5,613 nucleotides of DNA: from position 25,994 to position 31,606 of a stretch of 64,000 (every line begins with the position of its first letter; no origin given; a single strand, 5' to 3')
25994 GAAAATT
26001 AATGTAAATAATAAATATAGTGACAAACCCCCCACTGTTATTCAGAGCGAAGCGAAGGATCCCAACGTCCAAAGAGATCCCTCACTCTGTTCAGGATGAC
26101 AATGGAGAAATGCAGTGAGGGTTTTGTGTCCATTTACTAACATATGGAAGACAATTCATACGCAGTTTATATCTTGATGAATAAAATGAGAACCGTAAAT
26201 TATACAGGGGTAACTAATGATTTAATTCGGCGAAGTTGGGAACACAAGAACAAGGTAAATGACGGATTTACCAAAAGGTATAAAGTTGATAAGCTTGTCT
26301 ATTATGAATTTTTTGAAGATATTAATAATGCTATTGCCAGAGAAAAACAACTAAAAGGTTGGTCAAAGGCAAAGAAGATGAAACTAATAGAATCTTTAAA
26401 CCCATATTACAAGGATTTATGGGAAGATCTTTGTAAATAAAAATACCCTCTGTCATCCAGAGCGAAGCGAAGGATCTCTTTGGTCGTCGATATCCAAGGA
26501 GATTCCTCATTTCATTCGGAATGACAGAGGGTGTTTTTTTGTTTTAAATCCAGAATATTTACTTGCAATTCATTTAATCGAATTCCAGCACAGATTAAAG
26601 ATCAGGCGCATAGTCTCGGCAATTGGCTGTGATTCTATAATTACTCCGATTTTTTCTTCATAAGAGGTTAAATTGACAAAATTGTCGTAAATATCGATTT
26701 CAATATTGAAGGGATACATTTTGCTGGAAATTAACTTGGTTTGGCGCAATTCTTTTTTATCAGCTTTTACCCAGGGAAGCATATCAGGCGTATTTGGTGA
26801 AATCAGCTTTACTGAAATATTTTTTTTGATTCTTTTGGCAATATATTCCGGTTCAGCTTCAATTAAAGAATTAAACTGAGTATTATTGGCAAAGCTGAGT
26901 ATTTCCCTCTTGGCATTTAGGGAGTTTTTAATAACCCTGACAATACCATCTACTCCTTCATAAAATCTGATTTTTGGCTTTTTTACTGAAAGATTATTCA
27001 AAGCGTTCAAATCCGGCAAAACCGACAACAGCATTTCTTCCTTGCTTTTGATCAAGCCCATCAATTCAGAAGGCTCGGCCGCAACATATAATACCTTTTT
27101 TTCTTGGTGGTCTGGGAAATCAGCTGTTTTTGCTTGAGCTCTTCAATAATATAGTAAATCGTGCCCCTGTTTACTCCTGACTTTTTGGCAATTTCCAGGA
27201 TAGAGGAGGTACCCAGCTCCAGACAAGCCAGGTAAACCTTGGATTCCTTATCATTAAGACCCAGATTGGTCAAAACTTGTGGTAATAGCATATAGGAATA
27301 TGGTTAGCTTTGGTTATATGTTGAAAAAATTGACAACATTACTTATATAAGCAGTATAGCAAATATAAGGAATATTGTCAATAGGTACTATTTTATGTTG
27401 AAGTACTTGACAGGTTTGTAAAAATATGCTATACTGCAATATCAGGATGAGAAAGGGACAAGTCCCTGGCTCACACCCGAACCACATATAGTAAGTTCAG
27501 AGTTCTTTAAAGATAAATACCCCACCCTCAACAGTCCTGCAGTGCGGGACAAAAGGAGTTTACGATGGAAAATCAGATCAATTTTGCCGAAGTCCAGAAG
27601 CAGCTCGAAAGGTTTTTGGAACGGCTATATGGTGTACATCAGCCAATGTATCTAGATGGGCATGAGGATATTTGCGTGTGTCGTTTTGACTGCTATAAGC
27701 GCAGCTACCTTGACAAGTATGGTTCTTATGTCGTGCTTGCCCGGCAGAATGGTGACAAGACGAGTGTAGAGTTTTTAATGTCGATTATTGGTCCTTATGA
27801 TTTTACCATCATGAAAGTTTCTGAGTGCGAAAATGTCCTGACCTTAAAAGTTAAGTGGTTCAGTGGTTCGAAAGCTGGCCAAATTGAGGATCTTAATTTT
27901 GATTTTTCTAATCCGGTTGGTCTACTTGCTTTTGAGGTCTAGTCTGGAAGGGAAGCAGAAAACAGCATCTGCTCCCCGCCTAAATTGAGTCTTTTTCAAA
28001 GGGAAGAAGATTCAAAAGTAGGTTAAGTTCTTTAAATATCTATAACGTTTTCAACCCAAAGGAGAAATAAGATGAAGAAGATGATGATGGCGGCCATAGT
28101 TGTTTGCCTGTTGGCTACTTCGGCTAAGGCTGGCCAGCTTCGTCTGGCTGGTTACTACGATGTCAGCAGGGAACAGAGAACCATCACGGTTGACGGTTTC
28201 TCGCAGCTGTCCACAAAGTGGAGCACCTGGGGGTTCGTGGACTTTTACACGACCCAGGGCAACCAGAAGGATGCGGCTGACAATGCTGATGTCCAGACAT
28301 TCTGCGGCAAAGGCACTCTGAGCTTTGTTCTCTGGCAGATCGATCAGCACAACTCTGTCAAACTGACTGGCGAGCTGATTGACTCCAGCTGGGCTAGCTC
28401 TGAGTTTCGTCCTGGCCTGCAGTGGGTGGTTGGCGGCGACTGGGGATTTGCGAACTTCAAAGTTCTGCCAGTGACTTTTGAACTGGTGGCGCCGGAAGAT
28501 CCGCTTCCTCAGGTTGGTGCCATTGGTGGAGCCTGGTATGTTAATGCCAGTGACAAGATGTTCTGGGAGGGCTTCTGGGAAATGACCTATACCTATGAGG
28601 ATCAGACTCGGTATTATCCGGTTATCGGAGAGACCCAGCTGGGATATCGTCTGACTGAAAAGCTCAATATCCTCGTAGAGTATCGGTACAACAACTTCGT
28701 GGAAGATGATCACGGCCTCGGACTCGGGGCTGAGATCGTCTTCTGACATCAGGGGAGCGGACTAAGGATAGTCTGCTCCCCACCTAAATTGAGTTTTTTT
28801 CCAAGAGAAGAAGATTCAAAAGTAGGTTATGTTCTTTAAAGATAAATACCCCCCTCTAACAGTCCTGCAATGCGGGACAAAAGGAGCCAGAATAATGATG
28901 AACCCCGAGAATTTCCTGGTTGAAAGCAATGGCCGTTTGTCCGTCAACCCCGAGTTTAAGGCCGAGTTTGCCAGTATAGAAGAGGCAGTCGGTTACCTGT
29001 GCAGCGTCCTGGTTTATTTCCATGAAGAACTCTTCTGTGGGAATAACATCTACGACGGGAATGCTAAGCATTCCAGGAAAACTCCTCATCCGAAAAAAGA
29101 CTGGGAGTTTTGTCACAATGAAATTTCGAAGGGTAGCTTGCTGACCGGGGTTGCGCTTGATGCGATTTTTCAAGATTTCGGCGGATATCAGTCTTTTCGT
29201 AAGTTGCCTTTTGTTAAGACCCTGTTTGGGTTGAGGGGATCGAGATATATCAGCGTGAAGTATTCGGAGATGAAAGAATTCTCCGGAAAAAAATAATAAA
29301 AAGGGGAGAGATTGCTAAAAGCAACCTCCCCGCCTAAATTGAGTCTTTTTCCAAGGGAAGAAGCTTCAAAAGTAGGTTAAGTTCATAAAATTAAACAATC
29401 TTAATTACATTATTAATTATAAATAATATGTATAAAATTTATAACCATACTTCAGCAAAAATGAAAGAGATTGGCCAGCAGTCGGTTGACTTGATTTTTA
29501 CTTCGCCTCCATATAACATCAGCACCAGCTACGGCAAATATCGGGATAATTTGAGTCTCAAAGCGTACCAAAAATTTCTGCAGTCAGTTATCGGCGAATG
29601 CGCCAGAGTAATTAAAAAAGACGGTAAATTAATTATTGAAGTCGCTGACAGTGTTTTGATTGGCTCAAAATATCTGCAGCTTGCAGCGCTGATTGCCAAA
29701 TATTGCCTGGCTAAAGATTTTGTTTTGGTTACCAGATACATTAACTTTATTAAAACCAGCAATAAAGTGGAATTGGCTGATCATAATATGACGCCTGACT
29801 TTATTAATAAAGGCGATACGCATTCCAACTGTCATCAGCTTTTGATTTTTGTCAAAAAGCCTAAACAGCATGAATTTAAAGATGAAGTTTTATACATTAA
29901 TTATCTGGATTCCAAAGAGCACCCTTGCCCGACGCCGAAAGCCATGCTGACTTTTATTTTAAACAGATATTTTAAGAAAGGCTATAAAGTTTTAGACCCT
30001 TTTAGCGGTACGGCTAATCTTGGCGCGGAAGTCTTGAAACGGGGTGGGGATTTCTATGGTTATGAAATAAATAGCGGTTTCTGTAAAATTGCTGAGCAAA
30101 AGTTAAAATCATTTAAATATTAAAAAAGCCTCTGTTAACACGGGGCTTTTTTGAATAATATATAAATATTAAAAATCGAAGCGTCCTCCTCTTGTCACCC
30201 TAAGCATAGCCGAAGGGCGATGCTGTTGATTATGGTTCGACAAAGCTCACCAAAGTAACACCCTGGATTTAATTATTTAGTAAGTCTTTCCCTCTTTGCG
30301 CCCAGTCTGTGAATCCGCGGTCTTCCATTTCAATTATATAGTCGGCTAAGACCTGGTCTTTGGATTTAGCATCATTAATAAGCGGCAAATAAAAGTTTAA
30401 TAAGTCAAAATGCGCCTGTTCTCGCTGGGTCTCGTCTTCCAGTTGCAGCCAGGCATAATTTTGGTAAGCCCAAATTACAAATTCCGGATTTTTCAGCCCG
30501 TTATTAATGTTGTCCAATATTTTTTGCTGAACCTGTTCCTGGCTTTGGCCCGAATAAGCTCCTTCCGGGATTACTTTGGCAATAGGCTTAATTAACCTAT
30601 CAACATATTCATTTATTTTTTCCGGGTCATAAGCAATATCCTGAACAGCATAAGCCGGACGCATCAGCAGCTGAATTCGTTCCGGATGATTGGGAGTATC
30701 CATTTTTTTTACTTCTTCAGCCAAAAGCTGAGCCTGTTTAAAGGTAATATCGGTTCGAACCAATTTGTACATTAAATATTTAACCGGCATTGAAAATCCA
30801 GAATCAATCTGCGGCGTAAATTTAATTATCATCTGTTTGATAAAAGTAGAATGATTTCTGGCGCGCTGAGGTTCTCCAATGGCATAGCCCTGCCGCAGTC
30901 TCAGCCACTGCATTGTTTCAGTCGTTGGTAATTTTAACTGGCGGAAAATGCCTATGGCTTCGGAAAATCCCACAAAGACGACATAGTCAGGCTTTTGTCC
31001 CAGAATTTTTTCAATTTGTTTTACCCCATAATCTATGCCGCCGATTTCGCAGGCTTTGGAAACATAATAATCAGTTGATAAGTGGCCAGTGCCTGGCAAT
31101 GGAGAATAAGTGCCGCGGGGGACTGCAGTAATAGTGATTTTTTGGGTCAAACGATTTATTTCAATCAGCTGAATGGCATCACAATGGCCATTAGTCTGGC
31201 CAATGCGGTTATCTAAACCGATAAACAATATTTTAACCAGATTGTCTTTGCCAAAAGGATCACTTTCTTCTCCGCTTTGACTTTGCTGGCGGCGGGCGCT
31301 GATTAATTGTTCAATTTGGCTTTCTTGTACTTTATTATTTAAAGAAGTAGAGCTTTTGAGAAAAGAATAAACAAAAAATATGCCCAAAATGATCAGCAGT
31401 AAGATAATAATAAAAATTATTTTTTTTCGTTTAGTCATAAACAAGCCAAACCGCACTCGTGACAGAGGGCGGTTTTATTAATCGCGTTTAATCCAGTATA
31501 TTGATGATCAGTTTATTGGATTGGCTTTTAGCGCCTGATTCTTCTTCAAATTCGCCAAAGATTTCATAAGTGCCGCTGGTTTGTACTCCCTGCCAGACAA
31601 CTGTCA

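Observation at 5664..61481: At least twelve GC-rich single-gene islands in an AT-rich genome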

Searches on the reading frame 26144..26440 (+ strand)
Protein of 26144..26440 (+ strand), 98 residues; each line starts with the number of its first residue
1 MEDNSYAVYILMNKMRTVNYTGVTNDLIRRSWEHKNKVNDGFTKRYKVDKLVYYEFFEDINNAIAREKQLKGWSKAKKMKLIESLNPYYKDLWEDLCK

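Call 72: search_protein_families(library=pfam, max_evalue=0.001, proteins=[window:26144-26440:+])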
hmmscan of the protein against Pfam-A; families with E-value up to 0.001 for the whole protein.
window:26144-26440:+ (98 aa): 1 family
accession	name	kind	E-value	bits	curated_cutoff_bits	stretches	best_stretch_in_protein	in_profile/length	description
PF01541.30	GIY-YIG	-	4.7e-15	56.1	22.6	1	6-79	2-77/78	GIY-YIG catalytic domain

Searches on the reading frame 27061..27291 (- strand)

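Call 88: search_protein_families(library=pfam, max_evalue=0.001, proteins=[window:27061-27291:-])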
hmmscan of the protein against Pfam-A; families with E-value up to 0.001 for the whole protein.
window:27061-27291:- (76 aa): 4 families
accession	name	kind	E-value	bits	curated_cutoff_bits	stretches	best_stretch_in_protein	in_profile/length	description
PF01978.25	TrmB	-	5.6e-14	52.2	25.6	1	7-68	1-62/68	Sugar-specific transcriptional regulator TrmB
PF16221.11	HTH_47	-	0.00027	20.8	27.1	1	18-59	34-77/78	winged helix-turn-helix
PF13412.12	HTH_24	-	0.00029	20.8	21.9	1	29-58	18-47/48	Winged helix-turn-helix DNA-binding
PF01047.28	MarR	-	0.00093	19.5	24.6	0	25-62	14-51/59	MarR family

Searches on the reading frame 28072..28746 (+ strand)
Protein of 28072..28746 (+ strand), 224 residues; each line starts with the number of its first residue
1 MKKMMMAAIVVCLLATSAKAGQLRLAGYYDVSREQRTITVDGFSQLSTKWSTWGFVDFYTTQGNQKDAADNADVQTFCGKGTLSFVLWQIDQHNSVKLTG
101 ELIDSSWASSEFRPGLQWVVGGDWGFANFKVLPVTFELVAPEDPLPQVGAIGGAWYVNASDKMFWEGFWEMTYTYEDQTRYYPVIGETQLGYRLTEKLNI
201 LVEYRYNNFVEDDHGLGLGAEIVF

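Call 7: search_protein_families(library=pfam, max_evalue=0.1, proteins=[window:28072-28746:+])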
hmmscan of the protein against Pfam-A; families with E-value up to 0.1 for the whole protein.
window:28072-28746:+ (224 aa): 0 families

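Call 26: find_homologous_proteins(query=window:28072-28746:+, max_evalue=0.001)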
Query window:28072-28746:+ (224 aa): 8 proteins with E <= 0.001 among 187 candidates.
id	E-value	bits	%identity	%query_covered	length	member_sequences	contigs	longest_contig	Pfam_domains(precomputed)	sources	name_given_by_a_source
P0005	6.6e-151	518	100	100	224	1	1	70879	-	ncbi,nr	ncbi:MAG: hypothetical protein NTZ49_01270 [Candidatus Parcubacteria bacterium]|nr:hypothetical prot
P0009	1.1e-122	426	80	95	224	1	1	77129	-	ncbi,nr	ncbi:MAG: hypothetical protein NTZ49_00225 [Candidatus Parcubacteria bacterium]|nr:hypothetical prot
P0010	3.7e-115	401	76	99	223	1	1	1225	-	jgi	jgi:hypothetical protein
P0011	3.3e-105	369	69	100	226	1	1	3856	-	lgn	-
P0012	5.2e-103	362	69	100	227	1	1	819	-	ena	-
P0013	3.1e-100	353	67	100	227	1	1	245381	-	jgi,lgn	jgi:opacity protein-like surface antigen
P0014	1.5e-97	344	66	100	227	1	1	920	-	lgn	-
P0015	1.7e-28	118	38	100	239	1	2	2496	PF16412.12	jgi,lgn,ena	-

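Call 27: find_encoding_contigs(protein=P0013, flank=10000, max_places=3)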
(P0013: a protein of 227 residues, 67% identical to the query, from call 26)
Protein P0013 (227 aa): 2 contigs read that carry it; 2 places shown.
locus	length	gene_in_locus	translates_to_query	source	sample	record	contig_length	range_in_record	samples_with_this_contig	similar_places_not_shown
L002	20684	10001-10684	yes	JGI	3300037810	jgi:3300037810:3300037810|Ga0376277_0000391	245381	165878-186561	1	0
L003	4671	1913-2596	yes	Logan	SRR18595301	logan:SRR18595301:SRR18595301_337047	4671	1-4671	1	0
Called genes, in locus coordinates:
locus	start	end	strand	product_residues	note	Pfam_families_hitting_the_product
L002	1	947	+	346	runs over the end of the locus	PF00814:TsaD, PF22521:HypF_C_2 (weak)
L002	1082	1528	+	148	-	PF02367:TsaE, PF01712:dNK (faint)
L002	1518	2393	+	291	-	-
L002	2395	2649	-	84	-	-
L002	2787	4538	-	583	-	PF05157:MshEN (weak), PF00437:T2SSE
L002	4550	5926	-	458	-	-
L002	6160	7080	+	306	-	PF01155:HypA (faint), PF25206:DUF7836 (faint), PF14311:DUF4379, PF09723:Zn_ribbon_8 (faint), PF14311:DUF4379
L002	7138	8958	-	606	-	PF06480:FtsH_ext, PF06068:TIP49 (weak), PF00004:AAA, PF17862:AAA_lid_3, PF01434:Peptidase_M41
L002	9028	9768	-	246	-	PF01978:TrmB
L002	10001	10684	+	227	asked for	-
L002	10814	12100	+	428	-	-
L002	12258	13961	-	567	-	-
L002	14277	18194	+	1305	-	PF18076:FGAR-AT_N, PF18072:FGAR-AT_linker, PF02769:AIRS_C, PF22689:FGAR-AT_PurM_N-like, PF02769:AIRS_C, PF13507:GATase_5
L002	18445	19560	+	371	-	PF00586:AIRS, PF02769:AIRS_C (weak)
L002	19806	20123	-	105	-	PF18955:DUF5698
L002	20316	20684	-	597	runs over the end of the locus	PF17297:PEPCK_N, PF00821:PEPCK_GTP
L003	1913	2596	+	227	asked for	-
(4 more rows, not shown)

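Call 28: find_encoding_contigs(protein=P0009, flank=10000, max_places=3)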
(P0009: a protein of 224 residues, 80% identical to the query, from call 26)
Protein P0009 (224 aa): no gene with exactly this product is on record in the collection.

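Call 42: find_encoding_contigs(protein=P0011, flank=10000)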
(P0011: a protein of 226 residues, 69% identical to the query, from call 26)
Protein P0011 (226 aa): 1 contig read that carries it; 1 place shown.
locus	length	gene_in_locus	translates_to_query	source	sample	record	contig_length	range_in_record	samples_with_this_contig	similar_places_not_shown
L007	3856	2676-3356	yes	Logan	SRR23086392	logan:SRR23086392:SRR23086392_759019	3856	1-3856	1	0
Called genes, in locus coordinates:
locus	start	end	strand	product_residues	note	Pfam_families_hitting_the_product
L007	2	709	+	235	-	?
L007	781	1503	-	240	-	PF01978:TrmB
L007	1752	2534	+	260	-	PF00072:Response_reg (weak)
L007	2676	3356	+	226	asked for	-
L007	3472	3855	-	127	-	?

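Call 43: find_encoding_contigs(protein=P0010, flank=10000)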
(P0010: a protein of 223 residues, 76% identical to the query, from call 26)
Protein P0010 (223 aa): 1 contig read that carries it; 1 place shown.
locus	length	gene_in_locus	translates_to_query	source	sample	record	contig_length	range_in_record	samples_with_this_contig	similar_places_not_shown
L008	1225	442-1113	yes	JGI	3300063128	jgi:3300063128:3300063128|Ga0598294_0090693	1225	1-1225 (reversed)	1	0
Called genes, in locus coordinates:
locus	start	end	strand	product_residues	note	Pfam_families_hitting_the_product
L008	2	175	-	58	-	?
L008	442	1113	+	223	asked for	-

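Call 76: search_protein_families(library=ncbifam, max_evalue=0.01, proteins=[window:28072-28746:+])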
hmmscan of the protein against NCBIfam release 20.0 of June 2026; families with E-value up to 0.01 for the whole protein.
window:28072-28746:+ (224 aa): 0 families

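Call 77: search_protein_families(library=phrogs, max_evalue=0.01, proteins=[window:28072-28746:+])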
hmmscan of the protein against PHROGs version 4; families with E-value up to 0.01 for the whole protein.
window:28072-28746:+ (224 aa): 0 families

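Call 93: search_dna_similar(query=window:28072-28746:+, collection=plasmids, mode=protein, max_evalue=0.001, max_rows=8)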
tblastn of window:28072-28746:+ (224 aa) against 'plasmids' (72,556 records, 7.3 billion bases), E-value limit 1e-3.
No match.

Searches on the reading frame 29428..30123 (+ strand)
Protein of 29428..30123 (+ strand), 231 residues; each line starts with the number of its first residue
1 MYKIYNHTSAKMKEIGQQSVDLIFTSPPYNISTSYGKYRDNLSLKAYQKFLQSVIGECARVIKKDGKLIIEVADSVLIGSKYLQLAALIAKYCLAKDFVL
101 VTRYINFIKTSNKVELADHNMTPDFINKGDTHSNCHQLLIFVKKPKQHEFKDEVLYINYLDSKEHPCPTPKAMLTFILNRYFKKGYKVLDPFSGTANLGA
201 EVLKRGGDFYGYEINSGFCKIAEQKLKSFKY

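Call 72: search_protein_families(library=pfam, max_evalue=0.001, proteins=[window:29428-30123:+])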
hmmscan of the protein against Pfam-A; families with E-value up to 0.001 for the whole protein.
window:29428-30123:+ (231 aa): 4 families
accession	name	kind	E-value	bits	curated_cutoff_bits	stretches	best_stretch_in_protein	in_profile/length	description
PF01555.25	N6_N4_Mtase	-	6.4e-27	95.4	26.7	1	20-223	1-220/221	DNA methylase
PF13847.12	Methyltransf_31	-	9e-06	25.9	27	0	13-89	69-119/145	Methyltransferase domain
PF03602.21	Cons_hypoth95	-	6.6e-05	23.1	24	0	183-229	40-87/182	Conserved hypothetical protein 95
PF02086.21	MethyltransfD12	-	0.00017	21.9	22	0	3-59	159-218/253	D12 class N6 adenine-specific DNA methyltransferase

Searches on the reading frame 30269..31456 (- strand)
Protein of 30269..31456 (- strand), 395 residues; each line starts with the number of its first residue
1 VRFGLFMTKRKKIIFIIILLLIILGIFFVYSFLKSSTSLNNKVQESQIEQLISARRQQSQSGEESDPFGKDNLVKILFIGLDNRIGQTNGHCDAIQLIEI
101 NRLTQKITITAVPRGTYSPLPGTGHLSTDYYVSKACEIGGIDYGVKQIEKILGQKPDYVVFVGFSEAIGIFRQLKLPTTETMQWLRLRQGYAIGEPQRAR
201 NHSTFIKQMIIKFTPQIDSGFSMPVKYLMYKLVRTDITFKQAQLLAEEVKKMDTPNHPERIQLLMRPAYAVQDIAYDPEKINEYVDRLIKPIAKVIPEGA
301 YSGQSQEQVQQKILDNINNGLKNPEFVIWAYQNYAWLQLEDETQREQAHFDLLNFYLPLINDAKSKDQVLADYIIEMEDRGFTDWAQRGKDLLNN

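Call 72: search_protein_families(library=pfam, max_evalue=0.001, proteins=[window:30269-31456:-])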
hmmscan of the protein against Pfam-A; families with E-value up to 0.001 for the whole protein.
window:30269-31456:- (395 aa): 1 family
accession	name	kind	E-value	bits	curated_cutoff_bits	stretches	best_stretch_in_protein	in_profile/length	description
PF03816.19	LytR_cpsA_psr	-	3.8e-07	30.8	24.6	1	92-165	2-74/150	LytR_cpsA_psr family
